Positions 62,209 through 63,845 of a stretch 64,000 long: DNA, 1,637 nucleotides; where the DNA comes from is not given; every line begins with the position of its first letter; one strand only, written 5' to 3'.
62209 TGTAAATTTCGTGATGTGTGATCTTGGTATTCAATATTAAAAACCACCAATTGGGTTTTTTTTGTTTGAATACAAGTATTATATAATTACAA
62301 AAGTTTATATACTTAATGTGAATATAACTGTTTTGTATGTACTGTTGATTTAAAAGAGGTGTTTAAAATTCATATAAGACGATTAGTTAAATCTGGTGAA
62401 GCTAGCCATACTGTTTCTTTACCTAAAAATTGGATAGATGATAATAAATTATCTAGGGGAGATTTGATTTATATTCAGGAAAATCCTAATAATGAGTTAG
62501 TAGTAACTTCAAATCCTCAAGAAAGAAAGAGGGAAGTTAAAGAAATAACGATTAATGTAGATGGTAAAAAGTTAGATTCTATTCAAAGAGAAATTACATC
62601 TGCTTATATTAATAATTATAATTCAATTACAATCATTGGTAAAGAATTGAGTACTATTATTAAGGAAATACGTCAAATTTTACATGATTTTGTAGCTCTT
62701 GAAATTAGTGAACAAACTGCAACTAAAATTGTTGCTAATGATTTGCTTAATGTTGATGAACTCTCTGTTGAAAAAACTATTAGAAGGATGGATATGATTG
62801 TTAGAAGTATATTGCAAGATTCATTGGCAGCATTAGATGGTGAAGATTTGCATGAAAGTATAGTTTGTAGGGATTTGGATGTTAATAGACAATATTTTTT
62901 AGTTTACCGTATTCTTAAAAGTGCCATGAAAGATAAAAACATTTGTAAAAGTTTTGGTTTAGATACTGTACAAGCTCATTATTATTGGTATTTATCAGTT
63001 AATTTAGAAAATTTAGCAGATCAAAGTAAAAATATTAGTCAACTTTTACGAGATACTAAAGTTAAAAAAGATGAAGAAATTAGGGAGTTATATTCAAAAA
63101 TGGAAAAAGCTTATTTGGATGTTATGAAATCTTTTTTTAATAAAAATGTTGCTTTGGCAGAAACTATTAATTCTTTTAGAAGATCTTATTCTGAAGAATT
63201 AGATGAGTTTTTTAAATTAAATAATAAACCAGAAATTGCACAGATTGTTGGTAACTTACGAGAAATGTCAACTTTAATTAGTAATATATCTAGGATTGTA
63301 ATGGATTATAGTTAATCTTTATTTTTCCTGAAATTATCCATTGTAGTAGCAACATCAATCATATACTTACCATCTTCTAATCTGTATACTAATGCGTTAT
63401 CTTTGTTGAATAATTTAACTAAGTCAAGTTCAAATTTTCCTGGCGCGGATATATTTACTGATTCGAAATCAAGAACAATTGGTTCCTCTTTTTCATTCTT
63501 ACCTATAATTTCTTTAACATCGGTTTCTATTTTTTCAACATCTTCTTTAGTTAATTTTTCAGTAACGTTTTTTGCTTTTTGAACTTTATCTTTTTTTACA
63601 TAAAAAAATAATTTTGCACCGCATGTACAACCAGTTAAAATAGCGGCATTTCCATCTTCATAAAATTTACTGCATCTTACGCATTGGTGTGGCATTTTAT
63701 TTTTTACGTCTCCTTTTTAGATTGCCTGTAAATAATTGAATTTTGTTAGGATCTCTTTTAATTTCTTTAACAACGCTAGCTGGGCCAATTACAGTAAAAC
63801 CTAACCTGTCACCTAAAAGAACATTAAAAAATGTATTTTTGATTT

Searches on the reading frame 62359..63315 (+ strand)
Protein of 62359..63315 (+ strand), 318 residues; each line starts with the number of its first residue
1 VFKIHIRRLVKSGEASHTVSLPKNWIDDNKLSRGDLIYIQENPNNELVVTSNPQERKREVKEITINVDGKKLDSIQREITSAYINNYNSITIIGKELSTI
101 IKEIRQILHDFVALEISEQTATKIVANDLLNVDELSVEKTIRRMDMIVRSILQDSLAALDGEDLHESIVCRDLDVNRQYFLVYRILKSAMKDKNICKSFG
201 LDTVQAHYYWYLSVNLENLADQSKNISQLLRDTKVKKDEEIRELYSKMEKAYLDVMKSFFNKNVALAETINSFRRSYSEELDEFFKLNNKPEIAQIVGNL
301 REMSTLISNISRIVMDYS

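Call 4: search_protein_families(library=pfam, proteins=[window:62359-63315:+], max_evalue=0.01)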
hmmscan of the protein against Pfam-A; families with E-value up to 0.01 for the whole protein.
window:62359-63315:+ (318 aa): 3 families
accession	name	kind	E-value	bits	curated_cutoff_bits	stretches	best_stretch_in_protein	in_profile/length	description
PF01895.24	PhoU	-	1.2e-07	32.4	23.5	1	141-229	1-88/89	PhoU domain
PF04014.23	MazE_antitoxin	-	0.00068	20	24.7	1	18-54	9-45/48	Antidote-toxin recognition MazE, bacterial antitoxin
PF23153.1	Aip3p_Bud6_N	-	0.0044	17.7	27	0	217-289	5-78/109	Aip3p/Bud6 N-terminal domain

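Call 5: search_protein_families(library=ncbifam, proteins=[window:62359-63315:+], max_evalue=0.01)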
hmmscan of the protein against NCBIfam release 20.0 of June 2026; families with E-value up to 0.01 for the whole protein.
window:62359-63315:+ (318 aa): 2 families
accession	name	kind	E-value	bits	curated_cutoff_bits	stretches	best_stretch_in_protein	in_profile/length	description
NF052560.1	ArdRibTfseLart1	equivalog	0.0044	16.3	500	0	228-297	186-257/303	NAD(+)--arginine ADP-ribosyltransferase Lart1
TIGR02609.1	doc_partner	hypoth_equivalog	0.0048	17.2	55.9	1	9-61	3-55/74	putative addiction module antidote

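Call 93: search_protein_families(library=padloc, proteins=[window:62359-63315:+], max_evalue=0.001)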
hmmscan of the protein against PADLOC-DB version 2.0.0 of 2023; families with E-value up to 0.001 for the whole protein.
window:62359-63315:+ (318 aa): 0 families

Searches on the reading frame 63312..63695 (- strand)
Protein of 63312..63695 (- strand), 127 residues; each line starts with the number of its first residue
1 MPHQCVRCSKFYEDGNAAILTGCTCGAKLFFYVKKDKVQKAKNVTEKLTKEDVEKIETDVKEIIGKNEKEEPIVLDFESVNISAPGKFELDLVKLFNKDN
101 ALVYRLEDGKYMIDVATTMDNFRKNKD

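Call 4: search_protein_families(library=pfam, proteins=[window:63312-63695:-], max_evalue=0.01)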
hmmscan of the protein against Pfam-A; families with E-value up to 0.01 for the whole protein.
window:63312-63695:- (127 aa): 1 family
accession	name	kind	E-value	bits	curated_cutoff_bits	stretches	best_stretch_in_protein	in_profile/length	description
PF09845.14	OapC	-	3.1e-23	82.9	23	1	2-119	1-131/133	Origin-associated protein OapC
